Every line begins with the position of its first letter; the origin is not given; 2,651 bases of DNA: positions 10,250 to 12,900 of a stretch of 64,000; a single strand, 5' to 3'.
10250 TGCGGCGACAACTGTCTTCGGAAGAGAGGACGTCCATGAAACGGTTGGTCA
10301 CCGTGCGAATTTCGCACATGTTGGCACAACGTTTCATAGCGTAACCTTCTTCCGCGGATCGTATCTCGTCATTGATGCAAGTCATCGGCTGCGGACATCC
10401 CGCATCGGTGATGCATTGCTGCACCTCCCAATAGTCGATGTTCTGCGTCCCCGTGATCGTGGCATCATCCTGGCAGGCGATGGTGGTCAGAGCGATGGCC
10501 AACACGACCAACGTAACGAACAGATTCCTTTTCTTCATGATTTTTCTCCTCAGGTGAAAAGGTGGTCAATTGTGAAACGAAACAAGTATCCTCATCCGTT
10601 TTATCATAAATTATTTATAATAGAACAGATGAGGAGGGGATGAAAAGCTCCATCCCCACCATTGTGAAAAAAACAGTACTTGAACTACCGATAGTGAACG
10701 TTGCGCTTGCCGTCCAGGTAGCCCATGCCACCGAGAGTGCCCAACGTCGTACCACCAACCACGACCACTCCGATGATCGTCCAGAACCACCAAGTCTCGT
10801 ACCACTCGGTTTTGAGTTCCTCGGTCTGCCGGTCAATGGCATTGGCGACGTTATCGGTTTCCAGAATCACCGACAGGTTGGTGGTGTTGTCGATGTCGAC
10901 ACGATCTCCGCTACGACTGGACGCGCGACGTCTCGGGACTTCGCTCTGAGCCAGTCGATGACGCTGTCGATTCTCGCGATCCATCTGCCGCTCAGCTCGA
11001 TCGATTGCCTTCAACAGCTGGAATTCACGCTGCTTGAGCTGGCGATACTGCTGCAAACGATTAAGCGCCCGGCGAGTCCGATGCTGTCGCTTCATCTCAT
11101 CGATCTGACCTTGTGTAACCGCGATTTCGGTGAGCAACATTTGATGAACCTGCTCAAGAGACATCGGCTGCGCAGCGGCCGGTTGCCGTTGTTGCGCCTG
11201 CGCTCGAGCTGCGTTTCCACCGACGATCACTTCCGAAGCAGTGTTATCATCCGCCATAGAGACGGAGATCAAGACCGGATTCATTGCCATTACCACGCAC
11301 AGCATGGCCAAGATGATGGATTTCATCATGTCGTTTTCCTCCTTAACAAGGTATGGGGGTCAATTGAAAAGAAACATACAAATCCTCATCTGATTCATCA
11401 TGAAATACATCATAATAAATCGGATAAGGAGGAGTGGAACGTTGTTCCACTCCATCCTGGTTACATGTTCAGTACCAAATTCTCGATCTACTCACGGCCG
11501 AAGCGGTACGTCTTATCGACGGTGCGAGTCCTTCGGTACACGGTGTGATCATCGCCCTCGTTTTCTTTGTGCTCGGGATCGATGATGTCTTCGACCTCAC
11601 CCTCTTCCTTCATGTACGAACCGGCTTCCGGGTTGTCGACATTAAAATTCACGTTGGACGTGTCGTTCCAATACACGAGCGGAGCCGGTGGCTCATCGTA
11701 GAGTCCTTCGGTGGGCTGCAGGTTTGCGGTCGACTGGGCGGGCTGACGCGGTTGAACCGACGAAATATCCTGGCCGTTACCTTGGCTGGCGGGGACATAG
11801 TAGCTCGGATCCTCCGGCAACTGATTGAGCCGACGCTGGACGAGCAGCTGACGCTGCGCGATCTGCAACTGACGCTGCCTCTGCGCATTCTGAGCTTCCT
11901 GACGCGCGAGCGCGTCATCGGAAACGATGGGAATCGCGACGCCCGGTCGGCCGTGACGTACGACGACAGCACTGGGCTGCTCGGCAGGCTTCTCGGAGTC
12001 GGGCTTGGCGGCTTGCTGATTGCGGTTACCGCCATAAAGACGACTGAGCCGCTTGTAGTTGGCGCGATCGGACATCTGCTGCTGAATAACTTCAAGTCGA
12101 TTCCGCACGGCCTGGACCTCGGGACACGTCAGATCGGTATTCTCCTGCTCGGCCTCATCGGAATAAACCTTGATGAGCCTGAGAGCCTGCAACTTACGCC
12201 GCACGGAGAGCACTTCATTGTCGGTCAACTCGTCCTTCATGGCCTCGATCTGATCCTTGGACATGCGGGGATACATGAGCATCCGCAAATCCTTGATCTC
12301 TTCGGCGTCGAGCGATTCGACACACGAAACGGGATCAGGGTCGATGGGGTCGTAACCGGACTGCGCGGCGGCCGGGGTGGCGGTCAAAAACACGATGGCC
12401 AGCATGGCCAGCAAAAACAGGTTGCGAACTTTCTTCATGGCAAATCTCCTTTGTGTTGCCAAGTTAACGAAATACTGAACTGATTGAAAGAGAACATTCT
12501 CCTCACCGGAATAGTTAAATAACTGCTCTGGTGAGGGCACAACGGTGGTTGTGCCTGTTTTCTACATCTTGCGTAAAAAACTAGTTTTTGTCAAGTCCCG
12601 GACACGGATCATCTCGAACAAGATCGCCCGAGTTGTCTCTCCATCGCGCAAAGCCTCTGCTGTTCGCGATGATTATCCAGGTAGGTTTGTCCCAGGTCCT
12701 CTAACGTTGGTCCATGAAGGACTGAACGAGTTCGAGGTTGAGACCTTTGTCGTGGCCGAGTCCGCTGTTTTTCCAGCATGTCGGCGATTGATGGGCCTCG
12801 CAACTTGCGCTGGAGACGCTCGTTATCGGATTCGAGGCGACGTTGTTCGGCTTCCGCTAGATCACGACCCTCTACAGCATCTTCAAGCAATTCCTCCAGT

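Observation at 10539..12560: Three adjacent secreted-protein genes share a conserved ~100-nt structured 5' leader (CCTCAYC........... stem-loop followed by a TTTCAAT box) upstream of their SDs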

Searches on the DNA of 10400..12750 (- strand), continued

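Call 39: search_rna_families(source=window, start=10400, end=12750, threshold=evalue, max_evalue=10)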
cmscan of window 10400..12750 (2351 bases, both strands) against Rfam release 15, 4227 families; matches with E-value up to 10: 5.
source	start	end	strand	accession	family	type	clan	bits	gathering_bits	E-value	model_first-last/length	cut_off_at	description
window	10588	10636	-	RF01024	mir-944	Gene; miRNA;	-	22.1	100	0.93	1-88/88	no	mir-944 microRNA precursor family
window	11397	11469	+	RF00574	SNORD69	Gene; snRNA; snoRNA; CD-box;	-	18.4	37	6.5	1-77/77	no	Small nucleolar RNA SNORD69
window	10591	10633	+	RF03328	mir-606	Gene; miRNA;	-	16.9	80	6.7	1-84/84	no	mir-606 microRNA precursor family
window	11348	11394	-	RF02301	TtnuCD25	Gene; snRNA; snoRNA; CD-box;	-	15.6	85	5.2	1-89/89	no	Tetrahymena snoRNA TtnuCD25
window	11849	11911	+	RF01553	TB9Cs1H3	Gene; snRNA; snoRNA; HACA-box;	-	14.9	35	9.6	1-65/65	no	Trypanosomatid snoRNA TB9Cs1H3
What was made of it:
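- On Any Rfam 15 family: A relaxed scan of 10400-12750 gives only spurious miRNA and snoRNA hits, at most 22 bits against thresholds of 35-100 (call 39).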

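Call 46: build_rna_model(alignment_id=A4)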
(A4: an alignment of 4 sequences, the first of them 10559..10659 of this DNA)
Model R2 built from alignment A4 (4 sequences, 109 columns); structure: RNAalifold consensus.
model positions 103; base pairs 27; branch points 1; effective number of sequences 1.62; information 0.591 bits per position. Calibrated on 0.2 Mb of random sequence (short: E-values are rough).
structure used (alignment columns):
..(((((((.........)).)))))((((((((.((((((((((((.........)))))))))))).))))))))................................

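Call 47: search_with_rna_model(model_id=R2, sources=[window, L011], max_evalue=10, filters=off, show_alignments=6)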
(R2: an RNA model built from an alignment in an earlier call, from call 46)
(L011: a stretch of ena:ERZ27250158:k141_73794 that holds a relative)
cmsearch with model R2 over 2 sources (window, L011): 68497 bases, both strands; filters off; matches with E-value up to 10: 35.
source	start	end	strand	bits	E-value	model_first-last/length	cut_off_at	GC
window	11353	11454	-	108.5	9e-26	1-103/103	no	0.37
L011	1878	1978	+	104.8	8.2e-25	1-103/103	no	0.41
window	10559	10660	-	99.6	1.8e-23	1-103/103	no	0.38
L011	2682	2787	+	90.8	3.3e-21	1-103/103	no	0.44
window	10589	10635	+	37.9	1.3e-07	26-73/103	no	0.28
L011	1903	1950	-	37.8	1.4e-07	26-73/103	no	0.33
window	11383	11430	+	32.4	3.4e-06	26-73/103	no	0.31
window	12472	12574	-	21.6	0.0021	1-103/103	no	0.44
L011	2708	2756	-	20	0.0052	27-72/103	no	0.39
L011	812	912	+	16.7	0.039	1-103/103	no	0.43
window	43960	44071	-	15.2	0.09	1-103/103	no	0.42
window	58720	58796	-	14.1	0.17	1-103/103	no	0.49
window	61579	61675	-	10.3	1.7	1-103/103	no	0.33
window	12485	12567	+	10.3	1.7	1-103/103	no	0.45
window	22244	22331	-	9.8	2.3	1-103/103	no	0.31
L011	1853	1902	-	9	3.6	2-92/103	no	0.52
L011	845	881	-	9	3.6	27-72/103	no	0.46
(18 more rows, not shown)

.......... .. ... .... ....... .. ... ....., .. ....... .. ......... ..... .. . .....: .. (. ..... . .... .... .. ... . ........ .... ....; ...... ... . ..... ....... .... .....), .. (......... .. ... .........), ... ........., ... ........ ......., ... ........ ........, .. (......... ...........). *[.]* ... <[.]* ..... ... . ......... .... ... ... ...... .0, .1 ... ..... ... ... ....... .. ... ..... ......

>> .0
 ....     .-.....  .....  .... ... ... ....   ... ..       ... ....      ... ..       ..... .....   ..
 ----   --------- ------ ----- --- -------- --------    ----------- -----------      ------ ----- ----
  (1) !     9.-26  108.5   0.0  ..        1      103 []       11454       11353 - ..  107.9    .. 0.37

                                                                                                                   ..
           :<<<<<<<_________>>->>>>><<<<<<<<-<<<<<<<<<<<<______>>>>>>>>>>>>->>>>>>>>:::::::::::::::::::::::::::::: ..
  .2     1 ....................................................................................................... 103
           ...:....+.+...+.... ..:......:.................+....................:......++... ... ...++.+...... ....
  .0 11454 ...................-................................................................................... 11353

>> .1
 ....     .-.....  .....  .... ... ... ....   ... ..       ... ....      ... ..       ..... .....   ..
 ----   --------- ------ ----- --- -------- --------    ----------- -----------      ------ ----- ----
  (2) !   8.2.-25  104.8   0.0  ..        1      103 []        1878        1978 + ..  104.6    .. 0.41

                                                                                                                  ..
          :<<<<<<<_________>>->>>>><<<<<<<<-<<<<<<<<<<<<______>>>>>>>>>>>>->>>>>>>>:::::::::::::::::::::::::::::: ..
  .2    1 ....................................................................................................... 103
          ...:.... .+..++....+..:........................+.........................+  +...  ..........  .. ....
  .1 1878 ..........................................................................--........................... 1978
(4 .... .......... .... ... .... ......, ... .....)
